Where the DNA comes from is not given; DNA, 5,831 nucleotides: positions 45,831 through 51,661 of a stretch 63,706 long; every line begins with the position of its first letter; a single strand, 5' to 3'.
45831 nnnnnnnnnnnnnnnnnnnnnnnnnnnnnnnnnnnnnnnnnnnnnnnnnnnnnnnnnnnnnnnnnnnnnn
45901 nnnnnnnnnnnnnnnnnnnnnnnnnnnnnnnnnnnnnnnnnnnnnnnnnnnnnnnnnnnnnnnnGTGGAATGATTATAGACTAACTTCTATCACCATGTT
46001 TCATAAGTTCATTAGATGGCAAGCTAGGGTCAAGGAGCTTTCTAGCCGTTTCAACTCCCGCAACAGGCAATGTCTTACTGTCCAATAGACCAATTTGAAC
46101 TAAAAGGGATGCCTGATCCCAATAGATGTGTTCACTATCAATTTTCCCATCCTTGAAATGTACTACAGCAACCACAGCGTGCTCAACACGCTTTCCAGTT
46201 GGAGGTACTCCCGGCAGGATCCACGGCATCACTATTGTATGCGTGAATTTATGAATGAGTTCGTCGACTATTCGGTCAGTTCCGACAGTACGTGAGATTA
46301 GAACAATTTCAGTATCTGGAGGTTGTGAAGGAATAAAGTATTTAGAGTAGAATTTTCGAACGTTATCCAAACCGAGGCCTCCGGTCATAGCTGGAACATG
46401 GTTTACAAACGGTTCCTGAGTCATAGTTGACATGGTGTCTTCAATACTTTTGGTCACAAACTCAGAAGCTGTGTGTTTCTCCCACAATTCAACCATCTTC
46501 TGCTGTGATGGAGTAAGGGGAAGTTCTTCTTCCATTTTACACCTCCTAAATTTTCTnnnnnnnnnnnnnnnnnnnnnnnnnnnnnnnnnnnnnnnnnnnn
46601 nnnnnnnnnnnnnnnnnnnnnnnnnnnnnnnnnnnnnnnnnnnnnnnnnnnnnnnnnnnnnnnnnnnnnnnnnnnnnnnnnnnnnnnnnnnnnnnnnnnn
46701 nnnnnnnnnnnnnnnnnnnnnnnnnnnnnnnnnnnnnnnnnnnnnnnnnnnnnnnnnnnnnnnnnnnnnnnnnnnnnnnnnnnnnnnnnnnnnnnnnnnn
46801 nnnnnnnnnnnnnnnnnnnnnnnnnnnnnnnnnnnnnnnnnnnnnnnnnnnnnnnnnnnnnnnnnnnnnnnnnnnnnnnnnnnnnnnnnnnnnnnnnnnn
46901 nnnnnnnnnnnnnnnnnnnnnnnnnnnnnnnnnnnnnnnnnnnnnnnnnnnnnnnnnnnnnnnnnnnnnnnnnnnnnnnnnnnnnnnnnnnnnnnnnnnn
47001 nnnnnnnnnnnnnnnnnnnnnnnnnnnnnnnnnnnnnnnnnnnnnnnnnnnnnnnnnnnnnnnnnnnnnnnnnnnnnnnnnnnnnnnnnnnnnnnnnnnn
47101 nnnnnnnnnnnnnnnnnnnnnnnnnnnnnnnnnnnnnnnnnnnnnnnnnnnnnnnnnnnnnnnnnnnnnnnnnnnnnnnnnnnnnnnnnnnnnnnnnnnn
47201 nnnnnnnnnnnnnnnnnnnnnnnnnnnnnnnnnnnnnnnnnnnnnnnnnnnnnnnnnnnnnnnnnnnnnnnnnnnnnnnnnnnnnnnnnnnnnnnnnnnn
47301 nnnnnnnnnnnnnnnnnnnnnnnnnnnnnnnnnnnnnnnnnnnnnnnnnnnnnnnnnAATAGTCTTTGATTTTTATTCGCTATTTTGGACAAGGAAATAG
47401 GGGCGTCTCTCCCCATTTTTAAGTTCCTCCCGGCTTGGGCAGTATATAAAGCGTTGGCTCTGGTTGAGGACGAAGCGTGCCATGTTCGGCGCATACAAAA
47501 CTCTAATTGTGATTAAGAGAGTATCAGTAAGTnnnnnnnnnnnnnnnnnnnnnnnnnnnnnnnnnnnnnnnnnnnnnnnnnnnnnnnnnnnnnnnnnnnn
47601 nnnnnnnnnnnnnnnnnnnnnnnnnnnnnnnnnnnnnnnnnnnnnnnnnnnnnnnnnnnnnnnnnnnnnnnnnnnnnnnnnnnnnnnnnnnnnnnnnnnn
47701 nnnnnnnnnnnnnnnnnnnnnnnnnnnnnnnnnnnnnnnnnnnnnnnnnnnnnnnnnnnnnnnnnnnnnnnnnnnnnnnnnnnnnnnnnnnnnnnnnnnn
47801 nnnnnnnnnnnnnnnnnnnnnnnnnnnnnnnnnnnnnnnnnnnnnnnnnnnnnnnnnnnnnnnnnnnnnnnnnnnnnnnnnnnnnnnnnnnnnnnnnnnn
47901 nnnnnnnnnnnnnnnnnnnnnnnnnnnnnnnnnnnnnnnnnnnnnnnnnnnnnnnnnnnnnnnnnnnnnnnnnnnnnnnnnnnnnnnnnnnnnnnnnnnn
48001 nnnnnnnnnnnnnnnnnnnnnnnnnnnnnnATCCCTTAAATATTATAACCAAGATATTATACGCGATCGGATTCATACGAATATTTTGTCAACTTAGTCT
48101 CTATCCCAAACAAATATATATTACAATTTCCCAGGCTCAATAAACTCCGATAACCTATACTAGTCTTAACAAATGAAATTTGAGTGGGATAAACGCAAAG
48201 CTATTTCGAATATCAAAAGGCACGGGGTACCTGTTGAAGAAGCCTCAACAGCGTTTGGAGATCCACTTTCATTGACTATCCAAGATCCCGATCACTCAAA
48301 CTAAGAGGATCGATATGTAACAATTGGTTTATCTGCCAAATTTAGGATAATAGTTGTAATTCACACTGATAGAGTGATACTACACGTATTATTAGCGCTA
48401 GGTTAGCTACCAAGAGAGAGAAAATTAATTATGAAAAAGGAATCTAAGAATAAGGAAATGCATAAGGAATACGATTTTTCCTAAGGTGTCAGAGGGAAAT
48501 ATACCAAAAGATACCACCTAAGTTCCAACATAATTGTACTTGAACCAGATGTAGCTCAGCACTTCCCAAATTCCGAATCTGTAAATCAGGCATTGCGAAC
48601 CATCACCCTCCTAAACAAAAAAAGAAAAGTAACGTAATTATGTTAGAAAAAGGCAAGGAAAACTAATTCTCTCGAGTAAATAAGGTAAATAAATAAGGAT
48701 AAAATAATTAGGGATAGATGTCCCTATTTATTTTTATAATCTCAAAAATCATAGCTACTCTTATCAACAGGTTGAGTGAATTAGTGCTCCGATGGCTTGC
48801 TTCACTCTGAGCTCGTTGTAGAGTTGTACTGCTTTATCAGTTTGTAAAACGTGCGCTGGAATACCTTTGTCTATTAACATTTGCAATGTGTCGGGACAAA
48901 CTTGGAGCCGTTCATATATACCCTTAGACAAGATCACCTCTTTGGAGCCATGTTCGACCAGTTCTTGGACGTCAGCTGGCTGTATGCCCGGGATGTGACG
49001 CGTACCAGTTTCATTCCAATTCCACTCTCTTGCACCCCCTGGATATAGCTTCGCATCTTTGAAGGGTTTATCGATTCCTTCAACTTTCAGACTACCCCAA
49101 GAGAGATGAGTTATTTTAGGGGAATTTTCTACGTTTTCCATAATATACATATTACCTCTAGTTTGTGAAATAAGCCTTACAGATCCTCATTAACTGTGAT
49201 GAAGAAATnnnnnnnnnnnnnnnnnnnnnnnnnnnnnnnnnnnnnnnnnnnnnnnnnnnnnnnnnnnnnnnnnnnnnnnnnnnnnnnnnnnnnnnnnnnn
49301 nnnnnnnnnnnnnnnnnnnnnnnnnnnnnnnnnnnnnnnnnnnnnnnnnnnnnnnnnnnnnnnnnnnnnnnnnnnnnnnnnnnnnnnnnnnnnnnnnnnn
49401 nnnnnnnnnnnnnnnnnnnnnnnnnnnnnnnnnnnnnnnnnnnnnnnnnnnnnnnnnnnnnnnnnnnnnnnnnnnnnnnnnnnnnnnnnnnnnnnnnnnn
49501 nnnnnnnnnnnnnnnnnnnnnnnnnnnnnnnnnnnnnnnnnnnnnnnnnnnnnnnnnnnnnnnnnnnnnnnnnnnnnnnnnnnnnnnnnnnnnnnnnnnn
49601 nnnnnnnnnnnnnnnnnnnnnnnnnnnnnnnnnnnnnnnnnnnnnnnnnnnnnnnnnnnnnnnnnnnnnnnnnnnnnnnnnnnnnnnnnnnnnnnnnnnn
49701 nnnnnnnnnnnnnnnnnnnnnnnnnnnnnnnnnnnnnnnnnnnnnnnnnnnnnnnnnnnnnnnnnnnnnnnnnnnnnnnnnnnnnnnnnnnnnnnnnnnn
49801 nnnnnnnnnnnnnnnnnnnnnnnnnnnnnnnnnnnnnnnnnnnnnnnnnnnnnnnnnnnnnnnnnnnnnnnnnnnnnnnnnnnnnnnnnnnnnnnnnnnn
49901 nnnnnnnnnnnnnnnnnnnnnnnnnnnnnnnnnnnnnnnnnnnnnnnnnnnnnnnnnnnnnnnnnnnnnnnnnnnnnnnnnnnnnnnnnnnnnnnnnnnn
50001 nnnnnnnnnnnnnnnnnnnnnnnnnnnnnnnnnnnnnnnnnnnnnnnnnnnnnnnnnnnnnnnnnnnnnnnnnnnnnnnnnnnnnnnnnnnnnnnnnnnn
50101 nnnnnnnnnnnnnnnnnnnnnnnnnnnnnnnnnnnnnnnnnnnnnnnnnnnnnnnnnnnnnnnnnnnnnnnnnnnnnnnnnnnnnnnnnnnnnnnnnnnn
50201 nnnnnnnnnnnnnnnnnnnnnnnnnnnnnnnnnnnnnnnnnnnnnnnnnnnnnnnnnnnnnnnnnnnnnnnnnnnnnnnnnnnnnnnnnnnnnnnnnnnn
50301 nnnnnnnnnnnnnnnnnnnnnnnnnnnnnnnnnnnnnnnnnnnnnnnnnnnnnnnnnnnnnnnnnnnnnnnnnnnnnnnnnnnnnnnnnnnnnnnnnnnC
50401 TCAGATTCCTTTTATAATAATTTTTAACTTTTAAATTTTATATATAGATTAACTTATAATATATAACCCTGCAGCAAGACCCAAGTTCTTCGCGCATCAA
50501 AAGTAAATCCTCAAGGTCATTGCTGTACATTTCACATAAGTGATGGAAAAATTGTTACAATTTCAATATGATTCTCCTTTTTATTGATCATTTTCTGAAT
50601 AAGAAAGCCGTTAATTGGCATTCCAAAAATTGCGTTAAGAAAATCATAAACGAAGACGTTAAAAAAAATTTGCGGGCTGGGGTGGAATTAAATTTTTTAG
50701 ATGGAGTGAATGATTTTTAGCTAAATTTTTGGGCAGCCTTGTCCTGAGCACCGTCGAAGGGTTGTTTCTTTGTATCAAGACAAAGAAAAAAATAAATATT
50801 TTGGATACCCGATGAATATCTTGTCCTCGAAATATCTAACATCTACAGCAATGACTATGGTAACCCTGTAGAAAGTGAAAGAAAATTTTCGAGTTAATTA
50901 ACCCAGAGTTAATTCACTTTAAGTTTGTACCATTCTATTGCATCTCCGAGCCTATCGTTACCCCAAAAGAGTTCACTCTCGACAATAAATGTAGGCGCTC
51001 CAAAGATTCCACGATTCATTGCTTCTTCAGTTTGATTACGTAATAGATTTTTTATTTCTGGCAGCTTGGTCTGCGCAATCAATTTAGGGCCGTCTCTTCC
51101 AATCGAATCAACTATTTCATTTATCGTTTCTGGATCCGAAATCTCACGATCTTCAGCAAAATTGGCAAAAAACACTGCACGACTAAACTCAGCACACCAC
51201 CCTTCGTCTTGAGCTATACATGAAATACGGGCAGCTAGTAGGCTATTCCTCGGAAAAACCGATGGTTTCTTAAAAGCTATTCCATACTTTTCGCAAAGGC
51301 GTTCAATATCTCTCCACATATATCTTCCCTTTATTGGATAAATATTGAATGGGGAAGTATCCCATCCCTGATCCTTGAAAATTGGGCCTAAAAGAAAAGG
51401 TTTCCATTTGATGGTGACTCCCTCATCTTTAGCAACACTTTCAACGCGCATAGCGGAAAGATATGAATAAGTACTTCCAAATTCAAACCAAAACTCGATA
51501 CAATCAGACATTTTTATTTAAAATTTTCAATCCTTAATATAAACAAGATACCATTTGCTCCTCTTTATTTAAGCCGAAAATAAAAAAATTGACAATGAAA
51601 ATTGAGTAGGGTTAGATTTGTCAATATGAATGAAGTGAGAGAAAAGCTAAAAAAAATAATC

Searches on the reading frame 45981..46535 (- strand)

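Call 8: search_protein_families(library=pfam, proteins=[window:45981-46535:-], max_evalue=0.01)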
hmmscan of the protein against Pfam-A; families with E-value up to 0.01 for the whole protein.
window:45981-46535:- (184 aa): 2 families
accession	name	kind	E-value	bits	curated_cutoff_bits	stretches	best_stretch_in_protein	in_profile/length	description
PF07366.18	SnoaL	-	6.7e-10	39.3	28.4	1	28-148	12-126/126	SnoaL-like polyketide cyclase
PF12680.13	SnoaL_2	-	5.1e-08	33.9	27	1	33-132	14-99/102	SnoaL-like domain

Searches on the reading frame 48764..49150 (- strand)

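Call 8: search_protein_families(library=pfam, proteins=[window:48764-49150:-], max_evalue=0.01)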
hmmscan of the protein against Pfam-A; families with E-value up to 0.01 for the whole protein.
window:48764-49150:- (128 aa): 1 family
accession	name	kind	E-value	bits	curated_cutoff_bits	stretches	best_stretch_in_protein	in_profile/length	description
PF04430.19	DUF498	-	3.2e-11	43.6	33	1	13-117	1-100/109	Protein of unknown function (DUF498/DUF598)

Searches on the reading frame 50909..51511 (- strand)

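Call 8: search_protein_families(library=pfam, proteins=[window:50909-51511:-], max_evalue=0.01)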
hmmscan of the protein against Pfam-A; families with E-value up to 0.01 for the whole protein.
window:50909-51511:- (200 aa): 1 family
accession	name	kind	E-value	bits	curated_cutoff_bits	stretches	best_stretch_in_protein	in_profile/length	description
PF01323.26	DSBA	-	5.4e-37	127.9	25.6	1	5-188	2-183/191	DSBA-like thioredoxin domain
